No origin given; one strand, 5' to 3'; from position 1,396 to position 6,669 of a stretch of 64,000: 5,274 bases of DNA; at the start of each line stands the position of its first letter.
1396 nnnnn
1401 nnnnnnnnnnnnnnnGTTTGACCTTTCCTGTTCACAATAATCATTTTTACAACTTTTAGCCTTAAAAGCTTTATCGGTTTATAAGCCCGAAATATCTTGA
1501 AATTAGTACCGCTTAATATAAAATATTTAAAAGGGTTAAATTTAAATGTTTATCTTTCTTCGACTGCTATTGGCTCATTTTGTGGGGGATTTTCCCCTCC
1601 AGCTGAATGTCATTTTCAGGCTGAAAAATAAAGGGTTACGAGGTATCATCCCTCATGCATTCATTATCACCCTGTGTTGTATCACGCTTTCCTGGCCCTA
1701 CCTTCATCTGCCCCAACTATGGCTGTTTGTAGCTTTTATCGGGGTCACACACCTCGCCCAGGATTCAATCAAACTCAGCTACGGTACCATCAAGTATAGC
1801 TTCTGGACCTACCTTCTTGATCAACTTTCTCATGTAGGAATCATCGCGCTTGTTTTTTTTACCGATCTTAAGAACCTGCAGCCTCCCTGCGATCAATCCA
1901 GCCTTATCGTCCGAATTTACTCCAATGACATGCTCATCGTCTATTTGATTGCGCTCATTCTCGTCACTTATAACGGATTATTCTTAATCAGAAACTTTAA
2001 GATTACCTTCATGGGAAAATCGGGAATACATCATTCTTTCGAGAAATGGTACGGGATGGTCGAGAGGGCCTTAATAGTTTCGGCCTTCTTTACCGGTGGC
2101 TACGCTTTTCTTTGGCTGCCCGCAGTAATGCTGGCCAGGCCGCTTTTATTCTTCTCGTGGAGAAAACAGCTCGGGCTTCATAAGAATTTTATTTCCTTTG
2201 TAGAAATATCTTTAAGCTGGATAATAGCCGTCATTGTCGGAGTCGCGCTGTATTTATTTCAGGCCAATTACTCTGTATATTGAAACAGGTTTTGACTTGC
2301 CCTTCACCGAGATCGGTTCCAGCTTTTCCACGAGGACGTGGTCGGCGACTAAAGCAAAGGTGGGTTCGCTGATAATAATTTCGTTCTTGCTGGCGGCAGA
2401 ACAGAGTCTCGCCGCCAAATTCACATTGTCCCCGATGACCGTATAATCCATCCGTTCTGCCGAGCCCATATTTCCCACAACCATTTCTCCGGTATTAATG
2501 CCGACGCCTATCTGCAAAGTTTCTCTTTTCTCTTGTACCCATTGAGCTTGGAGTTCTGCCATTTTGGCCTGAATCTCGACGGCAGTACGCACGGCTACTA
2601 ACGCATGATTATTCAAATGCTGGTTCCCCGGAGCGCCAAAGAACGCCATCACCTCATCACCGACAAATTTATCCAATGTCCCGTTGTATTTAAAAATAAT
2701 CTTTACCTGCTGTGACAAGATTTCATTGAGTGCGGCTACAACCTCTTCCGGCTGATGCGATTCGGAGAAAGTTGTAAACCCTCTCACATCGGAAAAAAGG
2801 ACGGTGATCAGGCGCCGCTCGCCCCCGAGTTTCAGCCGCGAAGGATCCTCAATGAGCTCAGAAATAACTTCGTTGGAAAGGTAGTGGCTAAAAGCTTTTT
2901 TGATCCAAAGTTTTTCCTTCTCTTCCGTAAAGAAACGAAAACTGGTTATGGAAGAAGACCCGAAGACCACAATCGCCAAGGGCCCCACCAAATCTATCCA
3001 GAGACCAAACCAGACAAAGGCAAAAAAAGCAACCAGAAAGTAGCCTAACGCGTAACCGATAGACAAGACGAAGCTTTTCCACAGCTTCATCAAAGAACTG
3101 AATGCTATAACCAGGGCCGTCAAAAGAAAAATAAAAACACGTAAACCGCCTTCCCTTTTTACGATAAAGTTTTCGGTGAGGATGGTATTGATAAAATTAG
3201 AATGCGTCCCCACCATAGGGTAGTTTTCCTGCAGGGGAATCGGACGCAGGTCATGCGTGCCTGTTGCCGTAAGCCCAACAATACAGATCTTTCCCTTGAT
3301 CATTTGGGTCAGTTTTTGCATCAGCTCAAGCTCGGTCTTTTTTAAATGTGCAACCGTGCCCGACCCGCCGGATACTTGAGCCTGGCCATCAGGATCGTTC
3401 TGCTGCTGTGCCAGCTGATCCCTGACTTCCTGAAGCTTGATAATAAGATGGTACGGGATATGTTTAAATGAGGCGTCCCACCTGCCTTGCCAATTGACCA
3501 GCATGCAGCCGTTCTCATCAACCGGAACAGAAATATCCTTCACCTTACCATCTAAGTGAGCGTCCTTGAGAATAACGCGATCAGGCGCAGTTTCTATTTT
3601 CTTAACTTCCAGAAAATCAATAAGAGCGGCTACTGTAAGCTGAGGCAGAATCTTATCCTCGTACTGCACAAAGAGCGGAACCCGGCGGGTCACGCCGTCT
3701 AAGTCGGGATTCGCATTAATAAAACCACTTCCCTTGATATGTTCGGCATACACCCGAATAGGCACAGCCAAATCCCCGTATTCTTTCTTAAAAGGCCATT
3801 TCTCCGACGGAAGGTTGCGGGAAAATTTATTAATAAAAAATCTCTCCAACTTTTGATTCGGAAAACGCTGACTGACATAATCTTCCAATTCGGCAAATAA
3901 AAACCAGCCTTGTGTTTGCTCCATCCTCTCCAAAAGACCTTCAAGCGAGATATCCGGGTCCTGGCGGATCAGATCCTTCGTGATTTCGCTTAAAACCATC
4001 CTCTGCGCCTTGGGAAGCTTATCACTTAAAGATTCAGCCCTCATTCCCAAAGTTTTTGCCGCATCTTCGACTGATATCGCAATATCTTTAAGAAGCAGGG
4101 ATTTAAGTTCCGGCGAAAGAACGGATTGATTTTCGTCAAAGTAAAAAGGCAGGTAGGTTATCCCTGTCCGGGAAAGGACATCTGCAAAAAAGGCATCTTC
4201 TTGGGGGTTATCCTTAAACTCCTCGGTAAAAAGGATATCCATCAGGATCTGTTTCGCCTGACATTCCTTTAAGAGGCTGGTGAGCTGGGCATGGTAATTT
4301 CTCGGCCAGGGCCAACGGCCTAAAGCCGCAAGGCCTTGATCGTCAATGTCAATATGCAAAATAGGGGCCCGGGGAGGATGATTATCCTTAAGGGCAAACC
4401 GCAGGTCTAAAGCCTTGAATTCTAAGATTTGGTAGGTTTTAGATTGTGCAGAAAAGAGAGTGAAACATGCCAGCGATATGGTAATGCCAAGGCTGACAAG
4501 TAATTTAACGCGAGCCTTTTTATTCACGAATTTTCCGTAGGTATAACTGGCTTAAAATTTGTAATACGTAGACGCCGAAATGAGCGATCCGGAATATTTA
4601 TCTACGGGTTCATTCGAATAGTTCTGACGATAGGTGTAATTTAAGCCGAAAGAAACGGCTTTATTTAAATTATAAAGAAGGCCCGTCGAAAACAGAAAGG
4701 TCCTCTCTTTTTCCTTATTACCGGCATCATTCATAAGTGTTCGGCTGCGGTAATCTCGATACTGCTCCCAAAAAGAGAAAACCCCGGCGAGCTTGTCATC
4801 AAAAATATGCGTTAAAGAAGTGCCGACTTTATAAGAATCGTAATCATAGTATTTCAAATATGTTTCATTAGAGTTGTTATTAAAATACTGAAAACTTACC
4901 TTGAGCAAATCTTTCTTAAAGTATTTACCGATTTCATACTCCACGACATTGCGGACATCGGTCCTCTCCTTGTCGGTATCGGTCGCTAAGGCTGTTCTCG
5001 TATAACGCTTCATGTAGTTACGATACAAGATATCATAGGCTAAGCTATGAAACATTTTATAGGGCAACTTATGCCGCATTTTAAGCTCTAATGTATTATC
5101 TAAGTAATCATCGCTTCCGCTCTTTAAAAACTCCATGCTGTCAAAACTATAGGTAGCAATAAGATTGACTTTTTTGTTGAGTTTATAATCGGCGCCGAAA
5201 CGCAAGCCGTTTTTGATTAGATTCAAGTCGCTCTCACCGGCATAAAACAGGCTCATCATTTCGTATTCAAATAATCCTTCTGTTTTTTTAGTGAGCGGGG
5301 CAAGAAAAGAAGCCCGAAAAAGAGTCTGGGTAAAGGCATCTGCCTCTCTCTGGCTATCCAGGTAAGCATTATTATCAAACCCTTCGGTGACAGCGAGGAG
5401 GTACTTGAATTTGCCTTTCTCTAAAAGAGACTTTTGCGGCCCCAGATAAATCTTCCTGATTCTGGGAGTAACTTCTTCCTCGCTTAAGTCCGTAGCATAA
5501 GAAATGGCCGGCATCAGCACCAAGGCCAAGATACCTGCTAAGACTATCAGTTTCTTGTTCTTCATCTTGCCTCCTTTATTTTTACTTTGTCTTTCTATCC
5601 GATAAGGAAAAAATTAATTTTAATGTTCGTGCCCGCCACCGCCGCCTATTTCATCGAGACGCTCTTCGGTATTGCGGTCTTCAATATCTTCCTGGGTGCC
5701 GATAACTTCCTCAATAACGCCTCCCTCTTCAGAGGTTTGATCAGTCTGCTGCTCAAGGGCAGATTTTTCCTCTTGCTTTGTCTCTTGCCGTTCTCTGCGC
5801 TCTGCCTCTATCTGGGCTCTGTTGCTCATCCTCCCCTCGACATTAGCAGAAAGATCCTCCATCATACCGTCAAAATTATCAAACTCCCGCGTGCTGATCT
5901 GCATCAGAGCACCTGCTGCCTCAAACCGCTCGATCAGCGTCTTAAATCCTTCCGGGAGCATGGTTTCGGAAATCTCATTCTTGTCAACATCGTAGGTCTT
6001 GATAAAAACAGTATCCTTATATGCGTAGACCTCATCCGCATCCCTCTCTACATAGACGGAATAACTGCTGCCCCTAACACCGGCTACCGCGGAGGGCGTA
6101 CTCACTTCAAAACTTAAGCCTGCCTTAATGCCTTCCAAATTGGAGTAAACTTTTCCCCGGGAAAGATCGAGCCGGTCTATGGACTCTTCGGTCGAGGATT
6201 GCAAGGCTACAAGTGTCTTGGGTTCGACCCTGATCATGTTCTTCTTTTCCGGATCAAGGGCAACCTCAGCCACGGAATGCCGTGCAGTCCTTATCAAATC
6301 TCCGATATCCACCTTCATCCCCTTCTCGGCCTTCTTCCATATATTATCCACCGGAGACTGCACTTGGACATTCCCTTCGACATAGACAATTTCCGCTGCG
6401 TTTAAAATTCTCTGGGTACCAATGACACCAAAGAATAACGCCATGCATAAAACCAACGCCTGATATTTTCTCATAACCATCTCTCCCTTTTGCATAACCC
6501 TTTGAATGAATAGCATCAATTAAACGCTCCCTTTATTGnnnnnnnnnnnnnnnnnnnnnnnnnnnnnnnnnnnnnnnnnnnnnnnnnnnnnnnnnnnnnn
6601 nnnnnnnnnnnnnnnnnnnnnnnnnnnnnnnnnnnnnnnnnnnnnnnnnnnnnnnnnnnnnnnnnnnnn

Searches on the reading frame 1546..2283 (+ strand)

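Call 18: search_protein_families(library=pfam, proteins=[window:1546-2283:+], max_evalue=0.01)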
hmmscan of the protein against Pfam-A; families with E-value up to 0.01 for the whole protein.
window:1546-2283:+ (245 aa): 1 family
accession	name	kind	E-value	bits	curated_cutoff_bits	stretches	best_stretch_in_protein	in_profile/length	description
PF11750.13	DUF3307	-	1.9e-15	57.4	23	1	3-110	1-115/127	Protein of unknown function (DUF3307)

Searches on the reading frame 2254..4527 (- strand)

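Call 18: search_protein_families(library=pfam, proteins=[window:2254-4527:-], max_evalue=0.01)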
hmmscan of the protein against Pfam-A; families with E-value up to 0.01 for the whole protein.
window:2254-4527:- (757 aa): 2 families
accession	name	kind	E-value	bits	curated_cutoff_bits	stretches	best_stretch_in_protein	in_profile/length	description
PF05226.16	CHASE2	-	5.3e-46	157.7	26.3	1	21-478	6-252/257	CHASE2 domain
PF00211.25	Guanylate_cyc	-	4.9e-28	98.4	21.9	1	574-747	9-176/183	Adenylate and Guanylate cyclase catalytic domain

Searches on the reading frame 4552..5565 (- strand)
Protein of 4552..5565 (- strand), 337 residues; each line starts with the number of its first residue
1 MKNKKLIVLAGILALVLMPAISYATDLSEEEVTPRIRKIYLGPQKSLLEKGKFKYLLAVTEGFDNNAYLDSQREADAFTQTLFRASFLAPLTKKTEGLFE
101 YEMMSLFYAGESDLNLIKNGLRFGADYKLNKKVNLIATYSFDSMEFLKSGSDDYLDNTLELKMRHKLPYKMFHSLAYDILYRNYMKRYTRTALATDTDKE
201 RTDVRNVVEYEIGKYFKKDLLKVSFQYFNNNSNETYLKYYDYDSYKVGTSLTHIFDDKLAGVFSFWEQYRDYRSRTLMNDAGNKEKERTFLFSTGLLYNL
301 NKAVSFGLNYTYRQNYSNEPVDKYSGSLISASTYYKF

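Call 18: search_protein_families(library=pfam, proteins=[window:4552-5565:-], max_evalue=0.01)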
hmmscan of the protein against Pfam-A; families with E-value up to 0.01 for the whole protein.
window:4552-5565:- (337 aa): 2 families
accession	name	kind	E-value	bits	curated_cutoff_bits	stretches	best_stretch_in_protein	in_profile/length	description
PF10677.15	DUF2490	-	0.00039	20.6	29.8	0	279-318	32-65/186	Protein of unknown function (DUF2490)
PF10082.15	BBP2_2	-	0.001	18.5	23.7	1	242-331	291-372/378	Putative beta-barrel porin 2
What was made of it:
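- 4552..5565 (-): Putative beta-barrel (weak match to BBP2_2). Pfam, call 18 (below cut-off).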

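Call 70: search_protein_families(library=padloc, proteins=[window:4552-5565:-], max_evalue=0.01)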
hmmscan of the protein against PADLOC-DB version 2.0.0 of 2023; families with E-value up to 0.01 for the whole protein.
window:4552-5565:- (337 aa): 0 families

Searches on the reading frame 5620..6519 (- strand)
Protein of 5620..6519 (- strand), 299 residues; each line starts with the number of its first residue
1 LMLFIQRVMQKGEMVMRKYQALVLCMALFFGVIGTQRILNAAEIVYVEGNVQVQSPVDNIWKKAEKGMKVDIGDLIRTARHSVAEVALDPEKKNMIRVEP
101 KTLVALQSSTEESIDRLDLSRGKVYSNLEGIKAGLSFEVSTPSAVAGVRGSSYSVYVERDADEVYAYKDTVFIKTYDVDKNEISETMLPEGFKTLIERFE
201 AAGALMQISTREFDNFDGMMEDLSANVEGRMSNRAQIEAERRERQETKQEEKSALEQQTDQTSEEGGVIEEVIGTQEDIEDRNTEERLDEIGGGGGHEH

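Call 18: search_protein_families(library=pfam, proteins=[window:5620-6519:-], max_evalue=0.01)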
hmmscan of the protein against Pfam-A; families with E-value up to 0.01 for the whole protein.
window:5620-6519:- (299 aa): 1 family
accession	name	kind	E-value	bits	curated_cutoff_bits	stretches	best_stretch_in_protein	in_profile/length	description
PF04773.18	FecR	-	3.5e-09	37.4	24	1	74-163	1-88/97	FecR protein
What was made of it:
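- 5620..6519 (-): FecR-domain protein. Pfam, call 18.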

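Call 70: search_protein_families(library=padloc, proteins=[window:5620-6519:-], max_evalue=0.01)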
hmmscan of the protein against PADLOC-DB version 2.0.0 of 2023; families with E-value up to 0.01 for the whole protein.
window:5620-6519:- (299 aa): 0 families
